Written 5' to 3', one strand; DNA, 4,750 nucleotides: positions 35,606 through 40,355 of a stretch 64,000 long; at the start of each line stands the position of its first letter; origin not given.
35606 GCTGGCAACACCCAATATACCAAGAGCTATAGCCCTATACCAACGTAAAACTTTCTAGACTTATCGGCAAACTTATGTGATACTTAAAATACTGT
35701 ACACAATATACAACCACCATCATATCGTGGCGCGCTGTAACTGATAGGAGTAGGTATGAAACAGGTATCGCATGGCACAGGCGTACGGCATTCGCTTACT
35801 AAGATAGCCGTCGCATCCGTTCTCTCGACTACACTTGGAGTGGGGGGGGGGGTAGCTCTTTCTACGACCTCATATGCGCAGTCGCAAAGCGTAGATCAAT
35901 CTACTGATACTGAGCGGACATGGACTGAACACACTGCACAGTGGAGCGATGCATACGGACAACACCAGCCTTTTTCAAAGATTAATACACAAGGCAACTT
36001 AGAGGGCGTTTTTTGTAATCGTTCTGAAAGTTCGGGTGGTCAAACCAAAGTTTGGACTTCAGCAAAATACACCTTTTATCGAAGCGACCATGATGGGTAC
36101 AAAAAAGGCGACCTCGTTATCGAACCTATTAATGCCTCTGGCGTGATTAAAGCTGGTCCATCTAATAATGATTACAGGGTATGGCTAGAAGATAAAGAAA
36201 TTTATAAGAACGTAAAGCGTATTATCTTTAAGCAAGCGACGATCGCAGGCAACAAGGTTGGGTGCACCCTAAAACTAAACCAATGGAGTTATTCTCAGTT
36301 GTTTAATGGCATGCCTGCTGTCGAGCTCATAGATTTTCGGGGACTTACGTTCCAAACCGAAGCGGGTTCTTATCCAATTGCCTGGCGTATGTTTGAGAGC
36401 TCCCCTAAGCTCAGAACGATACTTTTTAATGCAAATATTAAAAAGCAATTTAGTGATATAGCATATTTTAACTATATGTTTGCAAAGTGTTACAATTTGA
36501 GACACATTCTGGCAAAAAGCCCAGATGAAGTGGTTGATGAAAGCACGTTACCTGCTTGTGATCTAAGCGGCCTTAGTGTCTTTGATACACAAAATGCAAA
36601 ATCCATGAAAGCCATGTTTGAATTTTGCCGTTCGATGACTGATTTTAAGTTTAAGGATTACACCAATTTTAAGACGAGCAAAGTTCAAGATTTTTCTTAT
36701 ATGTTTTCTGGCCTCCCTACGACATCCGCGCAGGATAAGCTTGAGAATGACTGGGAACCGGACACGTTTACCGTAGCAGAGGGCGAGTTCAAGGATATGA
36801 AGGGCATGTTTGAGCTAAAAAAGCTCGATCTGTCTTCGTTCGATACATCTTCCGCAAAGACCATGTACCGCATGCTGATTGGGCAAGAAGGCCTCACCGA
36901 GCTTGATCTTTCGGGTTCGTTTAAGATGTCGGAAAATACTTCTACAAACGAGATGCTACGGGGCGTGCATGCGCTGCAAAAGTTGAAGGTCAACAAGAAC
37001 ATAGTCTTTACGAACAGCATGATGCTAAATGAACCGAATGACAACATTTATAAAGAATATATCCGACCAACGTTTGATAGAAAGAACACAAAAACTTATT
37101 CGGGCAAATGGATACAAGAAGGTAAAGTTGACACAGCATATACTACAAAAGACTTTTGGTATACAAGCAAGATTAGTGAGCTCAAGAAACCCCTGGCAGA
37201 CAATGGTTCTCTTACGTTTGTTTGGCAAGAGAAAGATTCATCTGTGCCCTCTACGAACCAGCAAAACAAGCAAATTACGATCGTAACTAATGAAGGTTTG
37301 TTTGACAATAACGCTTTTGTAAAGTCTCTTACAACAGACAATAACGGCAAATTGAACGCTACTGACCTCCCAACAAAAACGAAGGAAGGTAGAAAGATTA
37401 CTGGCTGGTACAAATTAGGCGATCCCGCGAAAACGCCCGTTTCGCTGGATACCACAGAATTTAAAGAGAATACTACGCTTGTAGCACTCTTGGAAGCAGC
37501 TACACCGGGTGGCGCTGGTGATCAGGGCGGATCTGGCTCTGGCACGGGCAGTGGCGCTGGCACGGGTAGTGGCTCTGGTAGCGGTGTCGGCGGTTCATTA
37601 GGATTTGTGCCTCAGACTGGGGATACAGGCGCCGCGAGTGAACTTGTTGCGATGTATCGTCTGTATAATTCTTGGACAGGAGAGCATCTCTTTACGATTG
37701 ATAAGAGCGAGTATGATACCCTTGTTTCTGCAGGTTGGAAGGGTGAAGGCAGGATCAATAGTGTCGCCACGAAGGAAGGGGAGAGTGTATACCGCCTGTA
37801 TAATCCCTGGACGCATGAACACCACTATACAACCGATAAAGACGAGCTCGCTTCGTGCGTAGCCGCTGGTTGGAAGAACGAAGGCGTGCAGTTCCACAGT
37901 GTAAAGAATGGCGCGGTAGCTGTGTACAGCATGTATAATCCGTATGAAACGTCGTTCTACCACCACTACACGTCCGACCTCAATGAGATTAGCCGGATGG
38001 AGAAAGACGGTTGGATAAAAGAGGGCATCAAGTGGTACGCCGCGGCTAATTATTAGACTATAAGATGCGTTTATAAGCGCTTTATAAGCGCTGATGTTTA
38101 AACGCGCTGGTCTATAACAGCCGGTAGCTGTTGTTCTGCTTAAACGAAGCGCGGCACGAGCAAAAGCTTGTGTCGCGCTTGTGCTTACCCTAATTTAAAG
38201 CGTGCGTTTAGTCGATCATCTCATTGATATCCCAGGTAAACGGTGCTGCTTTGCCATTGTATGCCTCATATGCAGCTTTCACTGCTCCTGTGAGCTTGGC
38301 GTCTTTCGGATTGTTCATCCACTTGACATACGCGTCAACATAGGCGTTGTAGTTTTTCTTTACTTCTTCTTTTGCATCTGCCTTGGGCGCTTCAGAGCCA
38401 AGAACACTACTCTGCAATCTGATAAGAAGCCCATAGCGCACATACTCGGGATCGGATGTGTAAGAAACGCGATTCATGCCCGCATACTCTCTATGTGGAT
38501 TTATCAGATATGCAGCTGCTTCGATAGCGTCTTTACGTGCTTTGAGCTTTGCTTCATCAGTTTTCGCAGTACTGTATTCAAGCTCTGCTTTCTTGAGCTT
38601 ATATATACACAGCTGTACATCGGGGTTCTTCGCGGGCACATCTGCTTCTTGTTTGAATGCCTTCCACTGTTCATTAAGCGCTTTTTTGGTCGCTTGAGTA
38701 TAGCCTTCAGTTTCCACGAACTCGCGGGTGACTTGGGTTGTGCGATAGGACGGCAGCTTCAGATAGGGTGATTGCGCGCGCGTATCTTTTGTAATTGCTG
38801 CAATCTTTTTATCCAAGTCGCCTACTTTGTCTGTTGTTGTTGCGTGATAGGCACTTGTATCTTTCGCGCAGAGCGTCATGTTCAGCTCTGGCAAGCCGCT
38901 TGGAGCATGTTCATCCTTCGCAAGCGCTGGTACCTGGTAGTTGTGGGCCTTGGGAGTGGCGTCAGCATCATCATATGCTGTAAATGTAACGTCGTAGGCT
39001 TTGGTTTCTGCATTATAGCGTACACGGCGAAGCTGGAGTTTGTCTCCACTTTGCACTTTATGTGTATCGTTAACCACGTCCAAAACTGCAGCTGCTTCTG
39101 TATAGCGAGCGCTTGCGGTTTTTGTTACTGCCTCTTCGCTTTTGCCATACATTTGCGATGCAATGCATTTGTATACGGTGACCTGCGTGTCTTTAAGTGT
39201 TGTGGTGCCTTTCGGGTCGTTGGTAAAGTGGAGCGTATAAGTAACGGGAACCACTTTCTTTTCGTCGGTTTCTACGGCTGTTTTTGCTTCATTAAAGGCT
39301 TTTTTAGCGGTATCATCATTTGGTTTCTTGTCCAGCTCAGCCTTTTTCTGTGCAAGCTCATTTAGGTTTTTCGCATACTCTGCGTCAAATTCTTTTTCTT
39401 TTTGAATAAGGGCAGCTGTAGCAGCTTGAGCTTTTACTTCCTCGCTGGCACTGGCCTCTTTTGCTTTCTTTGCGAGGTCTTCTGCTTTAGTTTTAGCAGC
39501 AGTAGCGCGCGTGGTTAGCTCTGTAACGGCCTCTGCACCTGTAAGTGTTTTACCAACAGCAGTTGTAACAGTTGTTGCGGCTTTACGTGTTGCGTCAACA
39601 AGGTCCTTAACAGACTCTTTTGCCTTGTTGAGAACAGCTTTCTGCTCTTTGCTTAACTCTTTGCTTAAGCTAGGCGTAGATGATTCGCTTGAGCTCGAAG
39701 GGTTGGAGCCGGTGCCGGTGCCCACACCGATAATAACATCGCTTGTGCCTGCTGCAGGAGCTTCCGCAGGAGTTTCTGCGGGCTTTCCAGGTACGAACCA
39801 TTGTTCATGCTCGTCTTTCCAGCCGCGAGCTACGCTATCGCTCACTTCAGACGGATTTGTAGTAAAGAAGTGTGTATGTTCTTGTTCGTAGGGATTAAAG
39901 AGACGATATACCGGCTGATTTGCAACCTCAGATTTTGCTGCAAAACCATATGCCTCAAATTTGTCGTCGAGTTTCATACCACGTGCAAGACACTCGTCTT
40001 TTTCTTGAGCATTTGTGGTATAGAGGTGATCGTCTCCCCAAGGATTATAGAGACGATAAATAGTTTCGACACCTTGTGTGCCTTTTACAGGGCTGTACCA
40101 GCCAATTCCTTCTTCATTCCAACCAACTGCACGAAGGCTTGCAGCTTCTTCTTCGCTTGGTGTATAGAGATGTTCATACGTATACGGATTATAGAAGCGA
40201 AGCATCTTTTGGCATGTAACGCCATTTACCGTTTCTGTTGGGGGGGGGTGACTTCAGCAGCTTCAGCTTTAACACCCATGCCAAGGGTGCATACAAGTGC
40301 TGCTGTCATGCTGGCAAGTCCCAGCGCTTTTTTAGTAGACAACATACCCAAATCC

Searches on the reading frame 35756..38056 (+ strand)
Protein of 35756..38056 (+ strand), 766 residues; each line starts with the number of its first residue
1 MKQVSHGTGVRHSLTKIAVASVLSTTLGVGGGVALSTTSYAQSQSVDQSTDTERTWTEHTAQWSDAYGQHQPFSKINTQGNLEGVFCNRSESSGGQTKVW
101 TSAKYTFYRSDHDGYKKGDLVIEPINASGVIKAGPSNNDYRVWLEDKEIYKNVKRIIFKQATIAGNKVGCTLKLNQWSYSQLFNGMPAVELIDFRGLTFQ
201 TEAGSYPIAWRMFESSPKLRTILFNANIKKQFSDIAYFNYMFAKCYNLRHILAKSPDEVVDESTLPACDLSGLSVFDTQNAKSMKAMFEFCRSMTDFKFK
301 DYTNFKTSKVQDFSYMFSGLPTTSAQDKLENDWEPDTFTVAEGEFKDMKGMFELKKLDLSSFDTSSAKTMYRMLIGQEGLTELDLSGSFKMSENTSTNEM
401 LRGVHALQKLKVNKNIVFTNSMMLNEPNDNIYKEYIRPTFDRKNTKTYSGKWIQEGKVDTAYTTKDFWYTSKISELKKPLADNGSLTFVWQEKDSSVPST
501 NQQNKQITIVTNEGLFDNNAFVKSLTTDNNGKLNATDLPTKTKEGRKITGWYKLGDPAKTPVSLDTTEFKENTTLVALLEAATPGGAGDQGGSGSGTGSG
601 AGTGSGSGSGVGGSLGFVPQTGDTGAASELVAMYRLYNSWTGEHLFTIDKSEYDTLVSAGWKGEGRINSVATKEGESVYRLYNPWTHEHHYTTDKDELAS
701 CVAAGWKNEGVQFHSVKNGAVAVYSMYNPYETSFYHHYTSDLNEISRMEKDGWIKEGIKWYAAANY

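Call 57: search_protein_families(library=pfam, proteins=[window:35756-38056:+], max_evalue=0.001)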
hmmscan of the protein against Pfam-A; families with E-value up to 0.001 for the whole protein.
window:35756-38056:+ (766 aa): 2 families
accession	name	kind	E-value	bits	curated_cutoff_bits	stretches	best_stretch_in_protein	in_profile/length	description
PF18885.6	DUF5648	-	2.6e-37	128.5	25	1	632-762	1-133/134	Domain of unknown function (DUF5648)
PF03382.20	DUF285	-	8.2e-09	35.7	25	1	273-324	42-87/120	Mycoplasma protein of unknown function, DUF285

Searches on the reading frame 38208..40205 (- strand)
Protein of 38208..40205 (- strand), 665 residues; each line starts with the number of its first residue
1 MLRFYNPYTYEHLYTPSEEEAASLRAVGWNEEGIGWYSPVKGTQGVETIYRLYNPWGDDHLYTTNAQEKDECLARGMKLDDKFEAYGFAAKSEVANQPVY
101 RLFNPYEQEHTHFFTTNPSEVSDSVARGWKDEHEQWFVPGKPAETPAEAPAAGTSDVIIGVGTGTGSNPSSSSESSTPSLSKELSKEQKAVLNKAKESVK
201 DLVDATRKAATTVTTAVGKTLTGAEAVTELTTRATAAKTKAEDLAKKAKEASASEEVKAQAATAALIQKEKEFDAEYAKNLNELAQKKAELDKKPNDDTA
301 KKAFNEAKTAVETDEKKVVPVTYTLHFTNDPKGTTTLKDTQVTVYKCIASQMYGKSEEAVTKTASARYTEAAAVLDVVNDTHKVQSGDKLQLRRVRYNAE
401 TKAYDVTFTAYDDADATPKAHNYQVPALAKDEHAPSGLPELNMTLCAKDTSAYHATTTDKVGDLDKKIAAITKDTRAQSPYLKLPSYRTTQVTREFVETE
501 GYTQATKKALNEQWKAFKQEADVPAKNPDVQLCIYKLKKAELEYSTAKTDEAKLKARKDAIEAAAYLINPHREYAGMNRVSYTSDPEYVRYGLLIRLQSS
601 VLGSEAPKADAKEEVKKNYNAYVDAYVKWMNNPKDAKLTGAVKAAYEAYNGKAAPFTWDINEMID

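Call 57: search_protein_families(library=pfam, proteins=[window:38208-40205:-], max_evalue=0.001)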
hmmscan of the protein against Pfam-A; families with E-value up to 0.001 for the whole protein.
window:38208-40205:- (665 aa): 1 family
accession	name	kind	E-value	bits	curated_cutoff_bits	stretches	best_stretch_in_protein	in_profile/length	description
PF18885.6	DUF5648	-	2.5e-32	112.3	25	1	1-138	2-133/134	Domain of unknown function (DUF5648)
